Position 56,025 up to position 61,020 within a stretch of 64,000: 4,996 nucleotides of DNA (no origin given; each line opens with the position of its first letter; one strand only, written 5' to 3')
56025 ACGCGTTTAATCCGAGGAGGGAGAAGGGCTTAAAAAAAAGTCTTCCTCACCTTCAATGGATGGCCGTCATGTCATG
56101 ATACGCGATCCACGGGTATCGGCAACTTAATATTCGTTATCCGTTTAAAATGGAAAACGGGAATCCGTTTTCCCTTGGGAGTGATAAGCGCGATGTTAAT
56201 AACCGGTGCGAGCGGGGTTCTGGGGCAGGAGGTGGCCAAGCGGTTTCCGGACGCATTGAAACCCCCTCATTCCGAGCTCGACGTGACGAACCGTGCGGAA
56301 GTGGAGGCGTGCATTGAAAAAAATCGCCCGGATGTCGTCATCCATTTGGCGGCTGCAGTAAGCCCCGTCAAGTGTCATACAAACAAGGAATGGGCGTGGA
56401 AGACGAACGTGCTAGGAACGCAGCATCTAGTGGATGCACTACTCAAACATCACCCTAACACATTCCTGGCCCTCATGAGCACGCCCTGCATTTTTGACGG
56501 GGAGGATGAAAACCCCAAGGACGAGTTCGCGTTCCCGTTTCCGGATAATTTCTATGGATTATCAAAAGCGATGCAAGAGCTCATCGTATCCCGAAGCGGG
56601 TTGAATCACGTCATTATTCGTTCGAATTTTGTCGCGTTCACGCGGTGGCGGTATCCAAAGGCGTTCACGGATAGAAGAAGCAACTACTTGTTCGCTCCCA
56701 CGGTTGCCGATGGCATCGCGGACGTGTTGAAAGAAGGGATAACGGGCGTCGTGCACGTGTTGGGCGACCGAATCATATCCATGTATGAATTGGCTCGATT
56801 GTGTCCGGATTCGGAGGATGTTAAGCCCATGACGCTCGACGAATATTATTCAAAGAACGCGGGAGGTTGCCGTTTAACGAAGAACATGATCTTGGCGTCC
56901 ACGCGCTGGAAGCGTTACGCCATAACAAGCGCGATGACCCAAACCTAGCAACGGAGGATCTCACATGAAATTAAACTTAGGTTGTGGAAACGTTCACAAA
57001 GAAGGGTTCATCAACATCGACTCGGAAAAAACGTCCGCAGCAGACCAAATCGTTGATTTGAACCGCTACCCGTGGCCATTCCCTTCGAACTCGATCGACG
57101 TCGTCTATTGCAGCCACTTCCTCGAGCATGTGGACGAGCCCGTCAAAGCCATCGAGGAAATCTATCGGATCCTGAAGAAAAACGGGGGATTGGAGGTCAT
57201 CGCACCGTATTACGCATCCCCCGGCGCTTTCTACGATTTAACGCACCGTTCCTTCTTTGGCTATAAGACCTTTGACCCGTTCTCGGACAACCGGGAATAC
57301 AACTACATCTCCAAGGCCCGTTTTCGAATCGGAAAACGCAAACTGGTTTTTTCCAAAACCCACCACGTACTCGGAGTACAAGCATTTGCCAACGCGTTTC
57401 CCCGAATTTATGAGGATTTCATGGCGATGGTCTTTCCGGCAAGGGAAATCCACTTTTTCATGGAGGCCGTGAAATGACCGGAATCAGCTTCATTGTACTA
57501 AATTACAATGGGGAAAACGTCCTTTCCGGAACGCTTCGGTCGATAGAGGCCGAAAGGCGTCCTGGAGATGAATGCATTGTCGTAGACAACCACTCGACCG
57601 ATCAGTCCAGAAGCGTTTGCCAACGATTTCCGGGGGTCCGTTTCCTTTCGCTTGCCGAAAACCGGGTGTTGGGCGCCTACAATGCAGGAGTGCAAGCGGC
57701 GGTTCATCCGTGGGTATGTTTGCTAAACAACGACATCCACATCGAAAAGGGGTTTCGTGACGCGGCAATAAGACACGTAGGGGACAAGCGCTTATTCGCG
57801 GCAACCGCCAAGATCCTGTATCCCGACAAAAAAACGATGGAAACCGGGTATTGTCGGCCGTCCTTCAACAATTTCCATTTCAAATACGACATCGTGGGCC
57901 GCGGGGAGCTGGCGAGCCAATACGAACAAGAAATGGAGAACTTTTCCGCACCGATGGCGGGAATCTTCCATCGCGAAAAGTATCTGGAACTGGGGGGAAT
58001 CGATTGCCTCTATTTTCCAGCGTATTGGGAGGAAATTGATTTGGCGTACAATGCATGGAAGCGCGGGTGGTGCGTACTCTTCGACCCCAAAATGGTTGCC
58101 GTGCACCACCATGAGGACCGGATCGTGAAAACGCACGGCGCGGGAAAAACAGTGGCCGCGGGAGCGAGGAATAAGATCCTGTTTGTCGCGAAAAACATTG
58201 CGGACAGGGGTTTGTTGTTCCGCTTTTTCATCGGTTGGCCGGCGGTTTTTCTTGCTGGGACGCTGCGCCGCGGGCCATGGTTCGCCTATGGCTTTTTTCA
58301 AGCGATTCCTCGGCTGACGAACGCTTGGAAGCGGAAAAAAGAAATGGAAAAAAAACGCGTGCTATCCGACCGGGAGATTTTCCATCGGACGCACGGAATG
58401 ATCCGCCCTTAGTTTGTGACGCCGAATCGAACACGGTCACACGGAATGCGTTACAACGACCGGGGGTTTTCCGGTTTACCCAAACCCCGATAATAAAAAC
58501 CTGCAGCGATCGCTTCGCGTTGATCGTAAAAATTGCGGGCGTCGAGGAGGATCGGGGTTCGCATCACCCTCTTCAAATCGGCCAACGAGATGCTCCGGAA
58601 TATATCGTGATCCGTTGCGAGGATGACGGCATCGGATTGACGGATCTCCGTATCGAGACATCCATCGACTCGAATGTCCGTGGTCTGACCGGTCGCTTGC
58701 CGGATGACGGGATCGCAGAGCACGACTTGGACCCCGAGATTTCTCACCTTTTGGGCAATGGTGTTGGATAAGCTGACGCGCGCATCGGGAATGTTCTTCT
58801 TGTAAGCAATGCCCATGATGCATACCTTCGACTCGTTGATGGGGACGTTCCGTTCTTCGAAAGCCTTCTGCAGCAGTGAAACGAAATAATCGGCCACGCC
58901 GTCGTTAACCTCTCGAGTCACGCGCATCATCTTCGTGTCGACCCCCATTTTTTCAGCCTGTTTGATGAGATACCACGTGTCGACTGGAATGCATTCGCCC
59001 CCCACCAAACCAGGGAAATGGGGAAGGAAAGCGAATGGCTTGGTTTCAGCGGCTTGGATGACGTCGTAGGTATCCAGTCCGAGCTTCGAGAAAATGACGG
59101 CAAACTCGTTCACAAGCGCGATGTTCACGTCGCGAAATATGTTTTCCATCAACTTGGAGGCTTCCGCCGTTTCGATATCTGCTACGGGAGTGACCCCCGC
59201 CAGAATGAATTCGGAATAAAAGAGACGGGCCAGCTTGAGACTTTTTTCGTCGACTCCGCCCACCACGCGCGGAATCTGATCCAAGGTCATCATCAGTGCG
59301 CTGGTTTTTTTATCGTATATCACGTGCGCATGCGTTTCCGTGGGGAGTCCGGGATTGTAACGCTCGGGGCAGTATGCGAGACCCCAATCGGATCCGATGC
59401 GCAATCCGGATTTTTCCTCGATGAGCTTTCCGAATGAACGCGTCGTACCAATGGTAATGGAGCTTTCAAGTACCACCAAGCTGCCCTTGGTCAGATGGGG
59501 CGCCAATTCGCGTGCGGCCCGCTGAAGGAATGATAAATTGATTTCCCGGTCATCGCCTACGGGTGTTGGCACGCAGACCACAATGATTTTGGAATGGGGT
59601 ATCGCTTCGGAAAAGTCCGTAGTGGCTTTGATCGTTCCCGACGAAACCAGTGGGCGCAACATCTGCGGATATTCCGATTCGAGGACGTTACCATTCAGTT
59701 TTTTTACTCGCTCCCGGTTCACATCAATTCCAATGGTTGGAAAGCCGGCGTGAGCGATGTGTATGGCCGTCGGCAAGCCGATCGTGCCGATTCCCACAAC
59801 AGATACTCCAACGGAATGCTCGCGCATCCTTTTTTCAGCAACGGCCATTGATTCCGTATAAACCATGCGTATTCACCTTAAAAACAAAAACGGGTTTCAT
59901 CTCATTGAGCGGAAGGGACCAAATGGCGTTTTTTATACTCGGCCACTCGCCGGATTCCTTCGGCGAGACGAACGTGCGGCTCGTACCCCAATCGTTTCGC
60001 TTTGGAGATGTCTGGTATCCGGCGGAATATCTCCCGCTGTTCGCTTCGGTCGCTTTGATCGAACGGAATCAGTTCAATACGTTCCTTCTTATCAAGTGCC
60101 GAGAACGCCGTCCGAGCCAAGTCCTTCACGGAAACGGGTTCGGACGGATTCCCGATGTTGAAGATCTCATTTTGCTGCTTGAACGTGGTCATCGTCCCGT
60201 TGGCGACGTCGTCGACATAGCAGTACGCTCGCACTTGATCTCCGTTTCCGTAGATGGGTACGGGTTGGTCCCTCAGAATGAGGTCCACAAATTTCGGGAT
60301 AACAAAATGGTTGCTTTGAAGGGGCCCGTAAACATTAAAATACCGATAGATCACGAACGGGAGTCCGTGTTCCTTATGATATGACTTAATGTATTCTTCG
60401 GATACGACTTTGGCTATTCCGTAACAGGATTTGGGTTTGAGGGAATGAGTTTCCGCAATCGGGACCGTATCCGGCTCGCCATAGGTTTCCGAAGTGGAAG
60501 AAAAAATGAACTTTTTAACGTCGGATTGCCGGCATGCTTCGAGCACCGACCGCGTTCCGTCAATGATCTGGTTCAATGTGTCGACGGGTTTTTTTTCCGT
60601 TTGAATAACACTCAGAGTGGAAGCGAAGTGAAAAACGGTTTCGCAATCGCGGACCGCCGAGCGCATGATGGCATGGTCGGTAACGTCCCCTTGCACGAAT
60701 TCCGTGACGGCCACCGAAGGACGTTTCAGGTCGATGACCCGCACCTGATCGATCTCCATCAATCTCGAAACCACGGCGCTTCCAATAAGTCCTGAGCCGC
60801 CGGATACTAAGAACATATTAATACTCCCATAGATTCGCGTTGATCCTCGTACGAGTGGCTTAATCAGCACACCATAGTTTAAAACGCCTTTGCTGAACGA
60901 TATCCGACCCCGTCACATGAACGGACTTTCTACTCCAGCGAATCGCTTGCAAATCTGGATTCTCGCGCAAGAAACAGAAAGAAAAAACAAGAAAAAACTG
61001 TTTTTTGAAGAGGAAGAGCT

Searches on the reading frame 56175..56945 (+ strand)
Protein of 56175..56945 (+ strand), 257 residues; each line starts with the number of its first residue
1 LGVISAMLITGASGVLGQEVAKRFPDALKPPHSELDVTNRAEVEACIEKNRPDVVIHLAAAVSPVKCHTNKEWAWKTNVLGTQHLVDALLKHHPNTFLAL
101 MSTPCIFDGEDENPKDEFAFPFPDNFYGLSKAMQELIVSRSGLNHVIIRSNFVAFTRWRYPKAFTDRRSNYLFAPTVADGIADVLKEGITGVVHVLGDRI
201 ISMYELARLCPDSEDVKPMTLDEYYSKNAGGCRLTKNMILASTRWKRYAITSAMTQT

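Call 50: search_protein_families(library=pfam, proteins=[window:56175-56945:+], max_evalue=0.001)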
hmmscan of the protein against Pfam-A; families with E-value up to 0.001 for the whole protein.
window:56175-56945:+ (257 aa): 6 families
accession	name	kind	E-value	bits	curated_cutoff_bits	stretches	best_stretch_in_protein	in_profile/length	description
PF04321.23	RmlD_sub_bind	-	8.8e-27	94.3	27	1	7-153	3-151/287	RmlD substrate binding domain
PF01370.27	Epimerase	-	4.8e-19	69.2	20.9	1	7-141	1-156/240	NAD dependent epimerase/dehydratase family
PF16363.11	GDP_Man_Dehyd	-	2.2e-12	47.5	27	1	34-140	58-166/332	GDP-mannose 4,6 dehydratase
PF02719.21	Polysacc_synt_2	-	9e-10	38.6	20.2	1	36-141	62-152/293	Polysaccharide biosynthesis protein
PF07993.18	NAD_binding_4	-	1.3e-07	31.5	20.1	1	53-155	90-209/258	Male sterility protein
PF01073.25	3Beta_HSD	-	4.8e-07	29.5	22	1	34-141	51-160/280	3-beta hydroxysteroid dehydrogenase/isomerase family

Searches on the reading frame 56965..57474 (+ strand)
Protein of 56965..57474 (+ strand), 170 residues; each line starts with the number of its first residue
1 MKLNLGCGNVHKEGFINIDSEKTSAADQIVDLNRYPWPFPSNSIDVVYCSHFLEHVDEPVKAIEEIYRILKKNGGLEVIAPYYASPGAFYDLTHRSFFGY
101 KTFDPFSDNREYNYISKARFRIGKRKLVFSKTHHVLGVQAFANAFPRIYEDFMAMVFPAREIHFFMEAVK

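Call 50: search_protein_families(library=pfam, proteins=[window:56965-57474:+], max_evalue=0.001)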
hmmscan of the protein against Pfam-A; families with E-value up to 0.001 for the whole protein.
window:56965-57474:+ (170 aa): 5 families
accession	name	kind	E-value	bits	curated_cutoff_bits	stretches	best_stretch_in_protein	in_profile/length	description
PF08241.18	Methyltransf_11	-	3.8e-12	47.1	21.2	1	30-75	47-92/95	Methyltransferase domain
PF13489.12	Methyltransf_23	-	2.6e-07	30.9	27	1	36-79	74-117/164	Methyltransferase domain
PF13649.12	Methyltransf_25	-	1e-06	29.8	27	1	36-74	57-97/97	Methyltransferase domain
PF08242.18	Methyltransf_12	-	2.5e-06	28.6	30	1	38-75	64-97/98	Methyltransferase domain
PF13847.12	Methyltransf_31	-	5e-05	23.5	27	1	39-81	70-112/145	Methyltransferase domain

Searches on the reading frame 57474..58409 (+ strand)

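Call 50: search_protein_families(library=pfam, proteins=[window:57474-58409:+], max_evalue=0.001)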
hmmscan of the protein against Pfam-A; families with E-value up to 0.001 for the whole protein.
window:57474-58409:+ (312 aa): 2 families
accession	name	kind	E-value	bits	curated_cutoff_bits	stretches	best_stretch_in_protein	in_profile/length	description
PF00535.33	Glycos_transf_2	-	1e-15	58.5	23.3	1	5-104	1-105/168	Glycosyl transferase family 2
PF13641.12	Glyco_tranf_2_3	-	4.8e-05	23.9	27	1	4-212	3-212/230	Glycosyltransferase like family 2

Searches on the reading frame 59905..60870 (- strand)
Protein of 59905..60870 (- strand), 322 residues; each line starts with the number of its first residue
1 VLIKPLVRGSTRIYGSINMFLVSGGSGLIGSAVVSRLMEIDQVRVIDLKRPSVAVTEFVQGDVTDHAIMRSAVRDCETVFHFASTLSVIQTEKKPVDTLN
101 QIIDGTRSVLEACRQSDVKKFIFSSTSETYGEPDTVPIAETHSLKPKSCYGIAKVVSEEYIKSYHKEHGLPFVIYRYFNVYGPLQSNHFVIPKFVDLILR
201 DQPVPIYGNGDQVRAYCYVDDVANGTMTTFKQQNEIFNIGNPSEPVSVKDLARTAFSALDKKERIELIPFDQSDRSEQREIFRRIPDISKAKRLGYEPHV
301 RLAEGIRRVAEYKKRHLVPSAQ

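Call 50: search_protein_families(library=pfam, proteins=[window:59905-60870:-], max_evalue=0.001)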
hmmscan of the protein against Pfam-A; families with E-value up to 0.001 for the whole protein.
window:59905-60870:- (322 aa): 8 families
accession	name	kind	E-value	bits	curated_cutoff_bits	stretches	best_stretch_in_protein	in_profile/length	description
PF01370.27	Epimerase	-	3.2e-55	187.6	20.9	1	21-240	2-240/240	NAD dependent epimerase/dehydratase family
PF16363.11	GDP_Man_Dehyd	-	2.8e-51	175.4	27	1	21-308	1-331/332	GDP-mannose 4,6 dehydratase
PF01073.25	3Beta_HSD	-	3.9e-25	88.9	22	1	21-225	1-224/280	3-beta hydroxysteroid dehydrogenase/isomerase family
PF02719.21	Polysacc_synt_2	-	6.1e-21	75.3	20.2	1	34-263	15-251/293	Polysaccharide biosynthesis protein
PF04321.23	RmlD_sub_bind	-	7.2e-16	58.5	27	1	20-273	3-244/287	RmlD substrate binding domain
PF13460.12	NAD_binding_10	-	3.3e-11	43.8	27.2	1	24-174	1-140/184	NAD(P)H-binding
PF07993.18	NAD_binding_4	-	9.5e-11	41.8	20.1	1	69-185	82-210/258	Male sterility protein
PF05368.20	NmrA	-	2.3e-05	24.6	27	1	21-129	6-110/298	NmrA-like family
